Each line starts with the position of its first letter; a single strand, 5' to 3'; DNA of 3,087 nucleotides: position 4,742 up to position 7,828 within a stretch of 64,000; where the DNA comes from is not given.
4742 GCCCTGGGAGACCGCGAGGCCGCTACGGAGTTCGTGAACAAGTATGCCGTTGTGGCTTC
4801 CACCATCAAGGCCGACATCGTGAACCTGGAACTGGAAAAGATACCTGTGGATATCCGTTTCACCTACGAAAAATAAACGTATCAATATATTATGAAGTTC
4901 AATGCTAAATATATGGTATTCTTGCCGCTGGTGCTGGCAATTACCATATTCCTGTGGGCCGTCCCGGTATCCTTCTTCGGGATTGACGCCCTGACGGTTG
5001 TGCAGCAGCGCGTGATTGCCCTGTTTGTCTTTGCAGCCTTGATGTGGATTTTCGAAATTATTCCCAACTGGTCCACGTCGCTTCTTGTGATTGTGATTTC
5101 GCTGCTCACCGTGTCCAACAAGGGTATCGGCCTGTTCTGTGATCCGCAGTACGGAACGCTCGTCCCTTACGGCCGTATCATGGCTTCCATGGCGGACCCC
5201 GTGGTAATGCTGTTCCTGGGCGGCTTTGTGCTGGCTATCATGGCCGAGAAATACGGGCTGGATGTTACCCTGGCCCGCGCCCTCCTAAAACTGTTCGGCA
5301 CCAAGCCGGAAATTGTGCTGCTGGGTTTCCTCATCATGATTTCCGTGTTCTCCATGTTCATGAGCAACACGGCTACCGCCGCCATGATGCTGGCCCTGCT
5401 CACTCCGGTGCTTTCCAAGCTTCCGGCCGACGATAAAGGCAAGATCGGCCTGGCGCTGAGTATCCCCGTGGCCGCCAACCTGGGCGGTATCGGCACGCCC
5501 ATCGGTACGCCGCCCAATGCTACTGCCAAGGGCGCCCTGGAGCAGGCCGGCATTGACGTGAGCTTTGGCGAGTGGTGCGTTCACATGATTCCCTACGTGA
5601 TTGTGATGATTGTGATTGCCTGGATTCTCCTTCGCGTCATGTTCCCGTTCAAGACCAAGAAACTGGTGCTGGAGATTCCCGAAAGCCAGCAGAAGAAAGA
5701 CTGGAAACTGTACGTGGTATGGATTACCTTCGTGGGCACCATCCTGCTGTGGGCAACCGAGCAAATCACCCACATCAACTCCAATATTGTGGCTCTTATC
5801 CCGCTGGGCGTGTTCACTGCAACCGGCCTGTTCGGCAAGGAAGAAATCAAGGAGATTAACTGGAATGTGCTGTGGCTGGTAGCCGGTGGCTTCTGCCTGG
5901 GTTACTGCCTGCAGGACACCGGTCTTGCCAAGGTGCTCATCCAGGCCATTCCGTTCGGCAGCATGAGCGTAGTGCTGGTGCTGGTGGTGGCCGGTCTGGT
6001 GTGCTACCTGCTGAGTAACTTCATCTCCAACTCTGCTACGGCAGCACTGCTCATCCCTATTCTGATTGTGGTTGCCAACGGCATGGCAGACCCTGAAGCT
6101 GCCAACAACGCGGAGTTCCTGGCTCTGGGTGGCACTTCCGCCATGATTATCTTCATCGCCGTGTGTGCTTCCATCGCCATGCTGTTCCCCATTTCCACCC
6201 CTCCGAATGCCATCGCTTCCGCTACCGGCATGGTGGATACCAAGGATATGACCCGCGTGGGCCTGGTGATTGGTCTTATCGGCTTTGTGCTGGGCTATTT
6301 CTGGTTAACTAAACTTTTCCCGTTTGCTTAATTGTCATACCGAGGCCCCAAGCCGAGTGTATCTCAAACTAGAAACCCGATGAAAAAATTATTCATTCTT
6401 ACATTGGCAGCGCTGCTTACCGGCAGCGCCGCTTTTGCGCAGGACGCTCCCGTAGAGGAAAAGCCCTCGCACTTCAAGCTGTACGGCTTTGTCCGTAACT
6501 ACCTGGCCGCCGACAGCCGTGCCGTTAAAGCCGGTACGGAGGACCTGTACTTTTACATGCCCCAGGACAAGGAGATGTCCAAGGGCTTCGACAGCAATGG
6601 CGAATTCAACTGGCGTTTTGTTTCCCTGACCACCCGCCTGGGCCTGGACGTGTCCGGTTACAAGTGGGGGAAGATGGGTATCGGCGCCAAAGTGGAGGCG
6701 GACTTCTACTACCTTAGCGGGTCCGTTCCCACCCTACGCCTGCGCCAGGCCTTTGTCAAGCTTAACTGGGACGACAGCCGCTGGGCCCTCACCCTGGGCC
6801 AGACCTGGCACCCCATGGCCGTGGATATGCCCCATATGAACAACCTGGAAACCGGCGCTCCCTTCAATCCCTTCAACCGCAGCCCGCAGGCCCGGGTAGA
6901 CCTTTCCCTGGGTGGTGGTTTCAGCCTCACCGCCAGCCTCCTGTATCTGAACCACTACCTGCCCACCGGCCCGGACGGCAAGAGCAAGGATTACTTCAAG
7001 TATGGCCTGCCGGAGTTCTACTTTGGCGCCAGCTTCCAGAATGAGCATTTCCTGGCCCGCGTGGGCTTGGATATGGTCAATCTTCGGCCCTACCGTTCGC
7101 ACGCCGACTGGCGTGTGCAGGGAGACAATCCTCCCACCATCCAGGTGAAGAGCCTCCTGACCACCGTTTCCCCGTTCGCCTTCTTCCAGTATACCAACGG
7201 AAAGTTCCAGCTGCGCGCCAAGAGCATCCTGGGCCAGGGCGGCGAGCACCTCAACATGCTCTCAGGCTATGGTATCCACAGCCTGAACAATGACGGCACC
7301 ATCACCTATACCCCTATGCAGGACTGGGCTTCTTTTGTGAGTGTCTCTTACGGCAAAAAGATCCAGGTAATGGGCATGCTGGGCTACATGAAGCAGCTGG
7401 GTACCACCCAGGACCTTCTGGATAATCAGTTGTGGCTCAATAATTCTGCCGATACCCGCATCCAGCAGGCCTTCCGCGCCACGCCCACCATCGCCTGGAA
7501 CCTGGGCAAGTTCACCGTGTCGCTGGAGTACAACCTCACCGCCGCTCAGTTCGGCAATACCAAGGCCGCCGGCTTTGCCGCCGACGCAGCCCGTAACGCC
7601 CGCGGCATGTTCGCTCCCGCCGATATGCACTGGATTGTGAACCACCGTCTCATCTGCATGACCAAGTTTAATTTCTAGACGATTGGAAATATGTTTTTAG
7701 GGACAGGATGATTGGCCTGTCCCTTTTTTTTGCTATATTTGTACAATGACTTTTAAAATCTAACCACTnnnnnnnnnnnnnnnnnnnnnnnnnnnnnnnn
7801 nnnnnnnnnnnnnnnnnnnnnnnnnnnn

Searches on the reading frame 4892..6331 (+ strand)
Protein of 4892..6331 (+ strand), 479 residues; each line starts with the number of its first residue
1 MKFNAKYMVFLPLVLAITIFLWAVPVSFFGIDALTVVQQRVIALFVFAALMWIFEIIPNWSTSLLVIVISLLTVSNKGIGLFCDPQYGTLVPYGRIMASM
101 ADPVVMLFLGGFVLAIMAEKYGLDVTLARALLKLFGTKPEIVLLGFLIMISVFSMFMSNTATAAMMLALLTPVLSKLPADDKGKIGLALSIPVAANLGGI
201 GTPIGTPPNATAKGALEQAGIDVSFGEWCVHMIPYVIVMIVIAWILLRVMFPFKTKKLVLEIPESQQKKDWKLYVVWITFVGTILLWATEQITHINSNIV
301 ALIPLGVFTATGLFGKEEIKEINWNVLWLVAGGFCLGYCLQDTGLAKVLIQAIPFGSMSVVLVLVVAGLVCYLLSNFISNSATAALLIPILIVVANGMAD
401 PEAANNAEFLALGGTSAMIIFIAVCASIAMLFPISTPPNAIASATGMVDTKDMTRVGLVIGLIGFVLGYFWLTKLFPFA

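Call 10: search_protein_families(library=pfam, proteins=[window:4892-6331:+], max_evalue=0.001)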
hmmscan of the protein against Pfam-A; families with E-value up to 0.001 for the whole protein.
window:4892-6331:+ (479 aa): 3 families
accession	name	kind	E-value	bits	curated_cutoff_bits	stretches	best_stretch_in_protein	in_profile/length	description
PF03600.22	CitMHS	-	1.6e-46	159.4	31.9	1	50-400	2-325/336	Citrate transporter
PF00939.25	Na_sulph_symp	-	1.6e-36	126.8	27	1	11-467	7-457/472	Sodium:sulfate symporter transmembrane region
PF06808.19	DctM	-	0.00011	21.6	23.8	1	103-247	274-407/413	Tripartite ATP-independent periplasmic transporter, DctM component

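Call 12: search_protein_families(library=ncbifam, proteins=[window:4892-6331:+], max_evalue=0.01)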
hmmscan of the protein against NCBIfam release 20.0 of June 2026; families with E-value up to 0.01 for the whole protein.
window:4892-6331:+ (479 aa): 1 family
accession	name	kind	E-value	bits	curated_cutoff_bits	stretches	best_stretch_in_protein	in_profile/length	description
TIGR00785.1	dass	subfamily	4.1e-72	243.3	198.6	1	40-467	12-435/444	DASS family sodium-coupled anion symporter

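Call 51: search_solved_structures(query=window:4892-6331:+, max_evalue=0.001)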
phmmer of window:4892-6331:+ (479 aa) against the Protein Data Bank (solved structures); distinct sequences matched with E-value up to 0.001: 11.
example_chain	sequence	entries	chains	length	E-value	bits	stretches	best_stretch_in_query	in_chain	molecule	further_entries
8r33_A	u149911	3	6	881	5.6e-38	134.4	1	28-405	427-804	PHO90 isoform 1 | Low-affinity phosphate transporter PHO90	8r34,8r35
5ul7_A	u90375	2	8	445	3.4e-36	128.5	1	45-463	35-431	Transporter, NadC family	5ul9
4f35_D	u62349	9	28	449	4.1e-36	128.3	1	44-463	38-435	Transporter, NadC family | DASS family sodium-coupled anion symporter | VcINDY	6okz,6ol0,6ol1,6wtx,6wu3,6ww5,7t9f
9n5n_A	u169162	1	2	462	4.5e-36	128.1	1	44-463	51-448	Transporter, NadC family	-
5uld_A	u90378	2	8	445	3.1e-34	122.1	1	45-463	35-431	Transporter, NadC family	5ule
8uvc_A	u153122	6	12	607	3.1e-25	92.4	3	316-467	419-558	Na(+)/dicarboxylate cotransporter 3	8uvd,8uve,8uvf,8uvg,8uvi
30ut_A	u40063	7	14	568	1.9e-24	89.8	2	47-181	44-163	Na(+)/citrate cotransporter | Solute carrier family 13 member 5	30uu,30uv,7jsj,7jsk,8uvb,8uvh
8w6c_A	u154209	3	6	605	9.6e-24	87.5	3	94-179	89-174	Solute carrier family 13 member 2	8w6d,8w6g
8y5u_A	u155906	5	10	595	1.3e-18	70.5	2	320-467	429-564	Solute carrier family 13 member 1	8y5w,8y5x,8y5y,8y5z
8w6h_A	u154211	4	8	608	2.1e-18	69.9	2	320-467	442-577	Solute carrier family 13 member 1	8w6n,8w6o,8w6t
8zkw_A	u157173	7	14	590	1.6e-17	66.9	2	38-185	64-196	Protein I'm not dead yet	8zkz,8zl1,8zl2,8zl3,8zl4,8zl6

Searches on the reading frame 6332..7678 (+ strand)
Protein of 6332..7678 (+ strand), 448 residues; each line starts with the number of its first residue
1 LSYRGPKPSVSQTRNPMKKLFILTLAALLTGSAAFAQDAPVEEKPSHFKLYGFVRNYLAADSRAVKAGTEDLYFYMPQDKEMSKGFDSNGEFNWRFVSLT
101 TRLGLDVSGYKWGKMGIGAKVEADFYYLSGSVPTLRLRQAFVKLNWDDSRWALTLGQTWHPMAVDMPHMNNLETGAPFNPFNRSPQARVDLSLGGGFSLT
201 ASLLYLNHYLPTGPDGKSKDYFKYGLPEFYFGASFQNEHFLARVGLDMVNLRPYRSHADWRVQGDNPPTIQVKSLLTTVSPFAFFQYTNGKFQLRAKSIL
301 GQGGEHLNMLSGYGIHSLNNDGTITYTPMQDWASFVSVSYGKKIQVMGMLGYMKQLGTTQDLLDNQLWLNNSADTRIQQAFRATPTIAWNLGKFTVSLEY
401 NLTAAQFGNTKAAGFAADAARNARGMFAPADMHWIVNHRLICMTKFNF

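Call 10: search_protein_families(library=pfam, proteins=[window:6332-7678:+], max_evalue=0.001)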
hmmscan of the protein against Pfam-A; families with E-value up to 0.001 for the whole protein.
window:6332-7678:+ (448 aa): 0 families

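Call 12: search_protein_families(library=ncbifam, proteins=[window:6332-7678:+], max_evalue=0.01)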
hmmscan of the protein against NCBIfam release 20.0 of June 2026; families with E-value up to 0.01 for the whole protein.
window:6332-7678:+ (448 aa): 0 families

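Call 29: search_protein_families(library=pfam, proteins=[window:6377-7678:+], max_evalue=5)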
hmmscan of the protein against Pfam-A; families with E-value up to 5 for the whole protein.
window:6377-7678:+ (433 aa): 2 families
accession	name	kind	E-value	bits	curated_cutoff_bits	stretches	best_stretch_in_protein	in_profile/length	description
PF17892.7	Cadherin_5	-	0.0022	18.2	26.5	1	297-325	51-79/98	Cadherin-like domain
PF17963.7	Big_9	-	0.21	12.9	23.6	1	297-325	44-72/89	Bacterial Ig domain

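Call 50: find_homologous_proteins(query=window:6377-7678:+, max_evalue=0.00001)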
Query window:6377-7678:+ (433 aa): 2491 proteins with E <= 0.00001 among 8000 candidates; the best 120 are listed.
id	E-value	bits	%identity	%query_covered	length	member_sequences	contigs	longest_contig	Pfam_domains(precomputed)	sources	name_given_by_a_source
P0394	2.7e-295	997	99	100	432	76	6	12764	-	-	-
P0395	6.2e-256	867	84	100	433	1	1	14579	-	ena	-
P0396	2.4e-252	856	82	100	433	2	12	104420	-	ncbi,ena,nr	ncbi:MAG: hypothetical protein J5917_03980 [Bacteroidales bacterium]|nr:hypothetical protein [Bacter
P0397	2.7e-252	855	83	100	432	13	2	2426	-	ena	-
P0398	1.5e-250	850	83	100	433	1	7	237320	-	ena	-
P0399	3.7e-238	809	82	100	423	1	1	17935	-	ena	-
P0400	5.7e-229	779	77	100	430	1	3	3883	-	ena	-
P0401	6.7e-223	759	76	100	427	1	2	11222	-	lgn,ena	-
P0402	1.7e-220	751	76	100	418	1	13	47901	-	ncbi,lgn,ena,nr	ncbi:MAG: hypothetical protein J6M31_02535 [Bacteroidales bacterium]|nr:hypothetical protein [Bacter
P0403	4.5e-220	749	74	100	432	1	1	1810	-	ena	-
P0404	5.0e-220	749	76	100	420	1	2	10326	-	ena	-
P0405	6.1e-219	746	74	100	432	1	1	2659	-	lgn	-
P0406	1.2e-217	741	74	100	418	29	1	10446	-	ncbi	-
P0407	3.0e-217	740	74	100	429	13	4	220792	-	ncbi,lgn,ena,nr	ncbi:MAG: hypothetical protein IJ753_07825 [Bacteroidales bacterium]|nr:hypothetical protein [Bacter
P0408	3.0e-217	740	74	100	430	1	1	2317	-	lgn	-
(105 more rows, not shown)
